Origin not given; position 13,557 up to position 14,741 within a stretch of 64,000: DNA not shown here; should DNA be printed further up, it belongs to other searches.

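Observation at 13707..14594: Single-polypeptide HEPN-MNT fusion with a conserved Rx4H motif but degenerate NTase acidic residues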

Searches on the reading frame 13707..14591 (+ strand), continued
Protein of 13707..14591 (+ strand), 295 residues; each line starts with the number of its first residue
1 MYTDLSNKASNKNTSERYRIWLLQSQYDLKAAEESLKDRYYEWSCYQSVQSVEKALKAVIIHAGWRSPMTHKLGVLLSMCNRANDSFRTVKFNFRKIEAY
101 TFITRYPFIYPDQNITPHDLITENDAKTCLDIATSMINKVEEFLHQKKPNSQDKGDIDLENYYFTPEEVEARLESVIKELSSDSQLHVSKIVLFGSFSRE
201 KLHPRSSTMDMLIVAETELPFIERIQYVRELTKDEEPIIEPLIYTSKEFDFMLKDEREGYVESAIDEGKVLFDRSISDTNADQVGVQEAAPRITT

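Call 60: find_homologous_proteins(query=A2, max_evalue=0.00001)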
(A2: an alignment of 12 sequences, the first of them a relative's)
Query A2 (12 sequences) (111 aa, profile of the alignment): 3822 proteins with E <= 0.00001 among 8000 candidates; the best 120 are listed.
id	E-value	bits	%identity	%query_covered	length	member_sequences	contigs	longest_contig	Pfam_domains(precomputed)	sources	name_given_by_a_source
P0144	1.7e-39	152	100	100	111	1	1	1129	PF18765.8,PF01909.30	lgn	-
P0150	2.6e-37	145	41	89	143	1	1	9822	PF01909.30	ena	-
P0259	4.0e-37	145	48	98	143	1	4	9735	PF18765.8,PF01909.30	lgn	-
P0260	7.5e-37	144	57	95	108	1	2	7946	PF18765.8,PF01909.30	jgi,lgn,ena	jgi:hypothetical protein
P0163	7.8e-37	144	46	78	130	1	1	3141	PF18765.8,PF01909.30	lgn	-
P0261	1.5e-36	143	53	90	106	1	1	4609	PF18765.8,PF01909.30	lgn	-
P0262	3.1e-36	142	47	88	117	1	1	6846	PF18765.8,PF01909.30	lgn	-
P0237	4.1e-36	141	44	76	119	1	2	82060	PF18765.8,PF01909.30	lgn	-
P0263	4.5e-36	141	49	99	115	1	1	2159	PF18765.8,PF01909.30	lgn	-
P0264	6.2e-36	141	47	89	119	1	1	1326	PF18765.8,PF01909.30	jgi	jgi:predicted nucleotidyltransferase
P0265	1.4e-35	140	47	89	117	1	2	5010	PF18765.8,PF01909.30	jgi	jgi:predicted nucleotidyltransferase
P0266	3.0e-35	139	56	97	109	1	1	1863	PF18765.8,PF01909.30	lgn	-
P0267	4.0e-35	138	45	89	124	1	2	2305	PF18765.8,PF01909.30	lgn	-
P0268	6.8e-35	137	47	98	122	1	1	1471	PF18765.8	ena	-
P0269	9.0e-35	137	49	90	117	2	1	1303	PF18765.8,PF01909.30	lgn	-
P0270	1.3e-34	137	43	89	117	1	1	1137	PF18765.8,PF01909.30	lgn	-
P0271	1.3e-34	136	46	99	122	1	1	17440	PF18765.8,PF01909.30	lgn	-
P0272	1.4e-34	136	42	89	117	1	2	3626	PF18765.8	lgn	-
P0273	3.6e-34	135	48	90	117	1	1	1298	PF18765.8,PF01909.30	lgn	-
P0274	4.4e-34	135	56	99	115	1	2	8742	PF18765.8,PF01909.30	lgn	-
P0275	7.4e-34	134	49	89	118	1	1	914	PF18765.8,PF01909.30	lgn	-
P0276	7.6e-34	134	46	89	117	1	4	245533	PF18765.8,PF01909.30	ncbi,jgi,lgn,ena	-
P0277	8.6e-34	134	40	95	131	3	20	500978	PF18765.8,PF01909.30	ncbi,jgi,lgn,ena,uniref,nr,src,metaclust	ncbi:MAG: polymerase, beta domain protein region protein [candidate division CPR3 bacterium GW2011_G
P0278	1.1e-33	133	46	94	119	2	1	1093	PF18765.8,PF01909.30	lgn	-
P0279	2.0e-33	133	42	98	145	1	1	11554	PF18765.8,PF01909.30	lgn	-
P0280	2.0e-33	133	50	88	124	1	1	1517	PF18765.8,PF01909.30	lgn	-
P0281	2.2e-33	132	39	99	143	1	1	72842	PF01909.30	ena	-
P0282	2.7e-33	132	47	95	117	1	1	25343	PF18765.8,PF01909.30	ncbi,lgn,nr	ncbi:MAG: nucleotidyltransferase domain-containing protein [Candidatus Dojkabacteria bacterium]|nr:n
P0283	3.5e-33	132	39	88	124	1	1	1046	PF18765.8,PF01909.30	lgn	-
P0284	4.7e-33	131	49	88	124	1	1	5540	PF18765.8,PF01909.30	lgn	-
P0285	7.3e-33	131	49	77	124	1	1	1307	PF18765.8,PF01909.30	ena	-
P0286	8.9e-33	131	49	77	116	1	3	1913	PF18765.8,PF01909.30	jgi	jgi:predicted nucleotidyltransferase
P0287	1.4e-32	130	46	70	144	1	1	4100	PF18765.8,PF01909.30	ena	-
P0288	3.1e-32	129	44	88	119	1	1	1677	PF18765.8,PF01909.30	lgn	-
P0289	3.1e-32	129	52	78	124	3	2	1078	PF18765.8,PF01909.30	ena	-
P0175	3.4e-32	129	51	69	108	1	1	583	PF18765.8,PF01909.30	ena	-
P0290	4.8e-32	128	46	90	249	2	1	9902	PF18765.8,PF05168.20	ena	-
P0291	4.9e-32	128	39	97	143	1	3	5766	PF18765.8,PF01909.30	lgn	-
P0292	6.5e-32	128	37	90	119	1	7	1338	PF18765.8,PF01909.30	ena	-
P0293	9.3e-32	127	51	80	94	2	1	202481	PF18765.8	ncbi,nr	ncbi:nucleotidyltransferase domain-containing protein [Candidatus Dojkabacteria bacterium]|nr:nucleo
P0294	2.0e-31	126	41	98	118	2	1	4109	PF18765.8,PF01909.30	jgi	jgi:predicted nucleotidyltransferase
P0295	2.1e-31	126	42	91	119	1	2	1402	PF18765.8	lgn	-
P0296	2.1e-31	126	40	96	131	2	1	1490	PF18765.8,PF01909.30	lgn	-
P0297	2.4e-31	126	38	88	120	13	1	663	PF18765.8,PF01909.30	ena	-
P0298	3.9e-31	125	42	87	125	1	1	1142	PF18765.8,PF01909.30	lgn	-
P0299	4.0e-31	125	44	95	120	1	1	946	PF18765.8,PF01909.30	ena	-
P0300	5.5e-31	125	40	98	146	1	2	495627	PF01909.30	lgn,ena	-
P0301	1.3e-30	124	36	93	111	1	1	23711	PF18765.8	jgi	jgi:predicted nucleotidyltransferase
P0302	1.5e-30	123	40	81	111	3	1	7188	PF18765.8,PF01909.30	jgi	jgi:predicted nucleotidyltransferase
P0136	1.6e-30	123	45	77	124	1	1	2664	PF18765.8,PF01909.30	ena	-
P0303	2.4e-30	123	37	87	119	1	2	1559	PF18765.8,PF01909.30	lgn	-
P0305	5.1e-30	122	40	81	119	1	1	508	PF18765.8,PF01909.30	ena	-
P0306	1.9e-29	120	43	87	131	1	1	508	PF18765.8,PF01909.30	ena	-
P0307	3.5e-29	119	38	81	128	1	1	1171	PF18765.8,PF01909.30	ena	-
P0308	1.5e-28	117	47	77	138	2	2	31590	PF18765.8,PF01909.30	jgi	-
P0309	1.8e-28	117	43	76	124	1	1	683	PF18765.8,PF01909.30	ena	-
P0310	3.0e-28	116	36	94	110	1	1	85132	PF18765.8,PF01909.30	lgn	-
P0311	3.3e-28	116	37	96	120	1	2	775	PF18765.8,PF01909.30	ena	-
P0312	6.2e-28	115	35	89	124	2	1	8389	PF18765.8,PF01909.30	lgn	-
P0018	6.4e-28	115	45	77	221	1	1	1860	PF18765.8,PF01909.30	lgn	-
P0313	8.6e-26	108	44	90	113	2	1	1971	PF18765.8,PF01909.30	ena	-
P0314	2.0e-25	107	39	75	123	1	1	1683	PF18765.8,PF01909.30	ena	-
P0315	2.0e-25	107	39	86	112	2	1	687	PF18765.8,PF22600.3,PF01909.30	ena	-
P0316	2.3e-25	107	43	90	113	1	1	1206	PF18765.8,PF22600.3,PF01909.30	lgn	-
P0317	2.7e-25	106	35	90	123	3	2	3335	PF18765.8,PF01909.30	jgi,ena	-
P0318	3.6e-25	106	41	98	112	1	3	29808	PF18765.8,PF01909.30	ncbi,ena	-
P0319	3.8e-25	106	45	90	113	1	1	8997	PF18765.8,PF22600.3,PF01909.30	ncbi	-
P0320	4.0e-25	106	44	90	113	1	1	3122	PF18765.8,PF01909.30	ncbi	-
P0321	4.1e-25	106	42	99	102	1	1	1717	PF18765.8,PF01909.30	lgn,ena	-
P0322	4.9e-25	106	44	78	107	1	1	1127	PF18765.8,PF01909.30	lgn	-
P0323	5.9e-25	105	39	78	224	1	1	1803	PF18765.8,PF22600.3,PF22014.3,PF01909.30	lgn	-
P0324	6.5e-25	105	40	81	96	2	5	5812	PF18765.8,PF01909.30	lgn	-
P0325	6.6e-25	105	43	86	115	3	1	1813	PF18765.8,PF01909.30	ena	-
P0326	6.7e-25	105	43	86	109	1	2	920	PF18765.8,PF01909.30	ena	-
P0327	7.0e-25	105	43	94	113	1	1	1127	PF18765.8,PF22600.3,PF01909.30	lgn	-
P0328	7.0e-25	105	43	76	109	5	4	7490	PF18765.8,PF01909.30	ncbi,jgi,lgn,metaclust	jgi:predicted nucleotidyltransferase|metaclust:\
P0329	7.4e-25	105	47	88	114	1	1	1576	PF18765.8,PF22600.3,PF01909.30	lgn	-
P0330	8.0e-25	105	36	95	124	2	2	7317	PF18765.8,PF01909.30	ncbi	-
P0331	1.1e-24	104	42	92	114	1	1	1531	PF18765.8,PF01909.30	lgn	-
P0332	1.6e-24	104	40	91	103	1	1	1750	PF18765.8,PF22600.3,PF01909.30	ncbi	-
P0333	1.7e-24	104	41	89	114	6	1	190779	PF18765.8,PF01909.30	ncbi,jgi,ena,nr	ncbi:MAG: hypothetical protein CEE43_04450 [Promethearchaeota archaeon Loki_b32]|nr:MAG: hypothetica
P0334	1.8e-24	104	40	90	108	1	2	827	PF18765.8,PF01909.30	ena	-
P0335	1.8e-24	104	39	90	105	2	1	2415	PF18765.8,PF22600.3,PF01909.30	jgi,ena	-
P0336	1.9e-24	104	37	92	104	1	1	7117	PF18765.8,PF01909.30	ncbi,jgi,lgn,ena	-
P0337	1.9e-24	104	42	90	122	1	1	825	PF18765.8,PF01909.30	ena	-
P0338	2.1e-24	104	41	90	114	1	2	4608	PF18765.8,PF01909.30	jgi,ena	-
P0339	2.1e-24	104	43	77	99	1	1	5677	PF18765.8,PF01909.30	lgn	-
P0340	2.2e-24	104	43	91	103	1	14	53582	PF18765.8,PF01909.30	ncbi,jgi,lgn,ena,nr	ncbi:nucleotidyltransferase domain-containing protein [Patescibacteria group bacterium]|nr:nucleotid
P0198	2.5e-24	103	41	77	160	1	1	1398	PF18765.8,PF01909.30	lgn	-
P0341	2.5e-24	103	44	90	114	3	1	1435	PF18765.8,PF01909.30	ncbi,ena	ncbi:MAG: nucleotidyltransferase domain-containing protein [Nanoarchaeota archaeon]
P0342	2.6e-24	103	43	90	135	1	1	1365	PF18765.8,PF01909.30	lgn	-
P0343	2.7e-24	103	45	89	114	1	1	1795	PF18765.8,PF01909.30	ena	-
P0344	3.0e-24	103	39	77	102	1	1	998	PF18765.8,PF01909.30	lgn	-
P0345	3.1e-24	103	43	90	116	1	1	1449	PF18765.8,PF22600.3,PF01909.30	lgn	-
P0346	3.3e-24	103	37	97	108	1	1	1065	PF18765.8,PF01909.30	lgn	-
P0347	3.4e-24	103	40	92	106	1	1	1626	PF18765.8,PF01909.30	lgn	-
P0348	3.7e-24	103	41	77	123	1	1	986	PF18765.8,PF01909.30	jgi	jgi:predicted nucleotidyltransferase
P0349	3.7e-24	103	43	86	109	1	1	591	PF18765.8,PF01909.30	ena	-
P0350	4.0e-24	103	43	88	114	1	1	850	PF18765.8,PF01909.30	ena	-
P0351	4.4e-24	103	44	78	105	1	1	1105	PF18765.8,PF01909.30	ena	-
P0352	4.8e-24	102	46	75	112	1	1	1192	PF18765.8,PF01909.30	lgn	-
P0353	5.1e-24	102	40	77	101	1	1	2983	PF18765.8,PF01909.30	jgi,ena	-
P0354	5.4e-24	102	43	92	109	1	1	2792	PF18765.8,PF01909.30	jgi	-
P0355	5.6e-24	102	41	77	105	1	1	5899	PF18765.8,PF01909.30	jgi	-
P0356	5.8e-24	102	42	87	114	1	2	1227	PF18765.8,PF01909.30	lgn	-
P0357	5.8e-24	102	43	76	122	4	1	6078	PF18765.8,PF01909.30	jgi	jgi:Nucleotidyltransferase domain.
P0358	6.1e-24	102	42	76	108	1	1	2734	PF18765.8,PF01909.30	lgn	-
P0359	6.2e-24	102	36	92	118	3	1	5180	PF18765.8,PF01909.30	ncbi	ncbi:MAG: nucleotidyltransferase domain-containing protein [Methanosarcinales archaeon]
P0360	6.3e-24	102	38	77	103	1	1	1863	PF18765.8,PF01909.30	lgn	-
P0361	6.4e-24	102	42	88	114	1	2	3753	PF18765.8,PF01909.30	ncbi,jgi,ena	-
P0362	6.5e-24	102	45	88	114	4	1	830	PF18765.8,PF22600.3,PF01909.30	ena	-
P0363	7.5e-24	102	42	77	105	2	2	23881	PF18765.8,PF01909.30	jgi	-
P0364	8.4e-24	102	39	91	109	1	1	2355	PF18765.8,PF01909.30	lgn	-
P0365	8.5e-24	102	44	90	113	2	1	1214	PF18765.8,PF01909.30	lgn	-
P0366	8.7e-24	102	40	78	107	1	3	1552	PF18765.8,PF01909.30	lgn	-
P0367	1.1e-23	101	40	77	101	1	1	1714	PF18765.8,PF01909.30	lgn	-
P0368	1.1e-23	101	43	76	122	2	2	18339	PF18765.8,PF01909.30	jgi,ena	-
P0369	1.2e-23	101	39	86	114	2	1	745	PF18765.8,PF01909.30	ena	-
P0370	1.2e-23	101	41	77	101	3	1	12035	PF18765.8,PF01909.30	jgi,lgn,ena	-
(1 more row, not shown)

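Call 62: find_encoding_contigs(protein=P0277, flank=4000, max_places=2)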
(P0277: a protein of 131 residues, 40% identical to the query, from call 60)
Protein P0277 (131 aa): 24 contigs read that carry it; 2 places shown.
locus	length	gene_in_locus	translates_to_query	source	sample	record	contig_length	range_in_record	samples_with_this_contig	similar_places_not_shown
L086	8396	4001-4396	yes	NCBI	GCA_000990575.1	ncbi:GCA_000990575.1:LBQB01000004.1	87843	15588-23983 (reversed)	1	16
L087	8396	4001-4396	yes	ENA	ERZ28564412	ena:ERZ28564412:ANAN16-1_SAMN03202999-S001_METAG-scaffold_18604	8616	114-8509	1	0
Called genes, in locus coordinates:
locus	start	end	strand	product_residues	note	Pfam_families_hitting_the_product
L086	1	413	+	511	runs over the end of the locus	PF13541:ChlI, PF00158:Sigma54_activat (faint), PF01078:Mg_chelatase, PF07728:AAA_5 (weak), PF00493:MCM (weak), PF13335:Mg_chelatase_C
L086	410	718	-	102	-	-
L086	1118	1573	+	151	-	PF14584:DUF4446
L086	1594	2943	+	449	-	PF11258:DUF3048, PF17479:DUF3048_C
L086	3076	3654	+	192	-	-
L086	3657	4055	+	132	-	PF05168:HEPN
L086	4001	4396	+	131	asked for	PF01909:NTP_transf_2, PF18765:Polbeta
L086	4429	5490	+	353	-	PF00710:Asparaginase, PF17763:Asparaginase_C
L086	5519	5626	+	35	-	-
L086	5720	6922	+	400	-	PF04055:Radical_SAM, PF13186:SPASM (weak)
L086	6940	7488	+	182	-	-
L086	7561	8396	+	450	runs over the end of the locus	PF21760:SecD_1st, PF22599:SecDF_P1_head, PF00873:ACR_tran, PF02355:SecD_SecF_C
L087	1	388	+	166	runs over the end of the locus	?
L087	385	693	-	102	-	-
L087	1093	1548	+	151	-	PF14584:DUF4446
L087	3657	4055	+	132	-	PF05168:HEPN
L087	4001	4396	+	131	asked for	PF01909:NTP_transf_2, PF18765:Polbeta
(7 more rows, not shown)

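Call 63: find_encoding_contigs(protein=P0300, flank=4000, max_places=1)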
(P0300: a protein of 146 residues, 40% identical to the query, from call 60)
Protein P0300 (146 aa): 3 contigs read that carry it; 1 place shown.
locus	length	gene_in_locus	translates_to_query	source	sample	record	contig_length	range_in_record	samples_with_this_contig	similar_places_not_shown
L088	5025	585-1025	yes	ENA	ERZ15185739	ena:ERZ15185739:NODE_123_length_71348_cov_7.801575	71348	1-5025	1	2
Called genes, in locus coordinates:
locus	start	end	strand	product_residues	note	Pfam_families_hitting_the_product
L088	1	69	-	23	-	?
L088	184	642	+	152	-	PF05168:HEPN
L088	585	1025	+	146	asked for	PF01909:NTP_transf_2 (weak)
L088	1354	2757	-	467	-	PF12704:MacB_PCD, PF02687:FtsX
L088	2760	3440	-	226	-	PF02463:SMC_N (weak), PF00005:ABC_tran, PF13304:AAA_21 (faint)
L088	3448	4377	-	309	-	PF01368:DHH, PF02833:DHHA2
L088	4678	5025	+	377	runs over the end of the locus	-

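Call 64: find_encoding_contigs(protein=P0237, flank=4000, max_places=1)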
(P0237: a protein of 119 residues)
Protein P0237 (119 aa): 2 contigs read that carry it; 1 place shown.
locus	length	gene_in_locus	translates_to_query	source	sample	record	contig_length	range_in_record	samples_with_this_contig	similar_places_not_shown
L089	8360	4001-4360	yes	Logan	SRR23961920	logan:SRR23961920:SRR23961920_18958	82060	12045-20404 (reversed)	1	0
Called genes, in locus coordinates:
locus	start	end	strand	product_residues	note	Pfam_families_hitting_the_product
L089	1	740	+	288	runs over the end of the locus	PF00106:adh_short, PF23441:SDR, PF08659:KR, PF13561:adh_short_C2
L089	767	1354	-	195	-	-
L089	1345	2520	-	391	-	PF00149:Metallophos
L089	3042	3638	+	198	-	PF07848:PaaX (faint)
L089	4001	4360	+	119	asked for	PF01909:NTP_transf_2, PF18765:Polbeta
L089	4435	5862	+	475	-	PF21760:SecD_1st, PF22599:SecDF_P1_head, PF00873:ACR_tran, PF03176:MMPL, PF02355:SecD_SecF_C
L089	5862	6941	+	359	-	-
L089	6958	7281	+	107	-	-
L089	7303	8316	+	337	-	PF07549:Sec_GG (weak), PF02355:SecD_SecF_C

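Call 67: find_homologous_proteins(query=A3, max_evalue=0.00001)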
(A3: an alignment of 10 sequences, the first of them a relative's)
Query A3 (10 sequences) (197 aa, profile of the alignment): 7906 proteins with E <= 0.00001 among 8000 candidates; the best 120 are listed.
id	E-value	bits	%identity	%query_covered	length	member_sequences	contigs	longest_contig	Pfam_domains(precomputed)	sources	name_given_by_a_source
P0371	4.8e-87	309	55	99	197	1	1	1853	-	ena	-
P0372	8.8e-87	308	55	99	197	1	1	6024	-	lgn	-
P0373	1.2e-86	307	57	99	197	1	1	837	-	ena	-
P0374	1.4e-86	307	56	99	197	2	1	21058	-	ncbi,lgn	-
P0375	2.2e-86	306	56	99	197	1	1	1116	-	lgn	-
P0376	2.3e-86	306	56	99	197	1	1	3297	-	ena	-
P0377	2.9e-86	306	57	99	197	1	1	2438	-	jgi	jgi:hypothetical protein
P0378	3.3e-86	306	53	99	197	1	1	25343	-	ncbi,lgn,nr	ncbi:MAG: hypothetical protein PHS44_03125 [Candidatus Dojkabacteria bacterium]|nr:hypothetical prot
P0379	4.0e-86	306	53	99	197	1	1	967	-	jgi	jgi:hypothetical protein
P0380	4.2e-86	305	60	95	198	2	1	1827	-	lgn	-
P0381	4.5e-86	305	53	99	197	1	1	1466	-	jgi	jgi:hypothetical protein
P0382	5.8e-86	305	53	99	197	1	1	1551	-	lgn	-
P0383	6.6e-86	305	56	99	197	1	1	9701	-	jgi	jgi:hypothetical protein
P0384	9.6e-86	304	100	100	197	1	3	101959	-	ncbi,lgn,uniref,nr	ncbi:MAG: hypothetical protein TR69_WS6001001412 [candidate division WS6 bacterium OLB20]|uniref:HTH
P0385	1.0e-85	304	58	99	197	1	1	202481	-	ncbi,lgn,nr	ncbi:hypothetical protein JW766_06005 [Candidatus Dojkabacteria bacterium]|nr:hypothetical protein [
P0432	6.8e-82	292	59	100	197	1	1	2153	PF01909.30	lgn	-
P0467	2.4e-78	280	58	99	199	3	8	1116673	-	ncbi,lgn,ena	-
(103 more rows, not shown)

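Call 68: find_encoding_contigs(protein=P0467, flank=5000, max_places=2)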
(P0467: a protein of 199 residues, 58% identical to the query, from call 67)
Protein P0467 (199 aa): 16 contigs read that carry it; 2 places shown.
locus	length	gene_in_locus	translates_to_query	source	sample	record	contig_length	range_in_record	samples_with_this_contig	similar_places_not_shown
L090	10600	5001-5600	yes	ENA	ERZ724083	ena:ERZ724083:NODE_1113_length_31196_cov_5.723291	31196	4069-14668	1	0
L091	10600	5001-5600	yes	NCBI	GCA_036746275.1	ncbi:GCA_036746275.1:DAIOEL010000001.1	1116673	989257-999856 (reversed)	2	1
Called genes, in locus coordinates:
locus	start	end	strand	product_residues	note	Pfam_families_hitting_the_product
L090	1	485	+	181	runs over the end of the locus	-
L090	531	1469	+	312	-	-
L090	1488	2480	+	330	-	PF04577:Glyco_transf_61 (weak), PF21694:DNA_pol3_delta_C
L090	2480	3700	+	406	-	PF08239:SH3_3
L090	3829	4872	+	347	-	PF00154:RecA_N, PF06745:ATPase (weak), PF08423:Rad51, PF27531:MT3502_N (weak), PF21096:RecA_C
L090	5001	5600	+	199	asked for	-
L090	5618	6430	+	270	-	PF05168:HEPN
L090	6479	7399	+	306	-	-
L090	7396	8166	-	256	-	PF00121:TIM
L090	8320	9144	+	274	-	PF13462:Thioredoxin_4, PF13098:Thioredoxin_2 (faint), PF01323:DSBA (weak)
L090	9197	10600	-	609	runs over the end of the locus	-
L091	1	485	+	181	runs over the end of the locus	-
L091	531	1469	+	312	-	-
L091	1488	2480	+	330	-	PF04577:Glyco_transf_61 (weak), PF21694:DNA_pol3_delta_C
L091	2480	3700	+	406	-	PF08239:SH3_3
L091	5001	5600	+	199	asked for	-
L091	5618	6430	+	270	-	PF05168:HEPN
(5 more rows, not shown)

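Call 71: find_encoding_contigs(protein=P0301, flank=4000, max_places=1)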
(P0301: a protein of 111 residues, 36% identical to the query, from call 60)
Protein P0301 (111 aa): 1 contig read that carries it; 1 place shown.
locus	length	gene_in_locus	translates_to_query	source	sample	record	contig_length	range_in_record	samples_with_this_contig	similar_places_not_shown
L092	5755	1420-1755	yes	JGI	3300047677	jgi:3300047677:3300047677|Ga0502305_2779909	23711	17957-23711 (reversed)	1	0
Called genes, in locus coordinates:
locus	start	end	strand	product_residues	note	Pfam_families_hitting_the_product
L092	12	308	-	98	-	-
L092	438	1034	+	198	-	PF07848:PaaX (faint)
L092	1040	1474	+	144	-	PF05168:HEPN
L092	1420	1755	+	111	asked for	PF18765:Polbeta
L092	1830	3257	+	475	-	PF21760:SecD_1st, PF22599:SecDF_P1_head, PF00873:ACR_tran (weak), PF02355:SecD_SecF_C, PF03176:MMPL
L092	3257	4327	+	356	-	-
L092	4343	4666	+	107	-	-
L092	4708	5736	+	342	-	PF07549:Sec_GG (faint), PF02355:SecD_SecF_C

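Call 72: find_encoding_contigs(protein=P0310, flank=4000, max_places=1)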
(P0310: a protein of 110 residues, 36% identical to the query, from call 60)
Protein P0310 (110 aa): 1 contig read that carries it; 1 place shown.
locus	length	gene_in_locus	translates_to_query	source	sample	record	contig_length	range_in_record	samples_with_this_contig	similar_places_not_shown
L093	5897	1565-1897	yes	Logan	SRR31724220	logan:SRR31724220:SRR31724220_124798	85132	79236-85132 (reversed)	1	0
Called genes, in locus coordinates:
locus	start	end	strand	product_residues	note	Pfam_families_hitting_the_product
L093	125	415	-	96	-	-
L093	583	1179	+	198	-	-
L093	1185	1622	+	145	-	PF05168:HEPN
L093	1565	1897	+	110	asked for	PF01909:NTP_transf_2, PF18765:Polbeta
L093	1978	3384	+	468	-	PF21760:SecD_1st, PF22599:SecDF_P1_head, PF00873:ACR_tran (weak), PF02355:SecD_SecF_C, PF03176:MMPL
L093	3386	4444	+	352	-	-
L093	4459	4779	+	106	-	-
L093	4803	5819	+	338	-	PF07549:Sec_GG (weak), PF02355:SecD_SecF_C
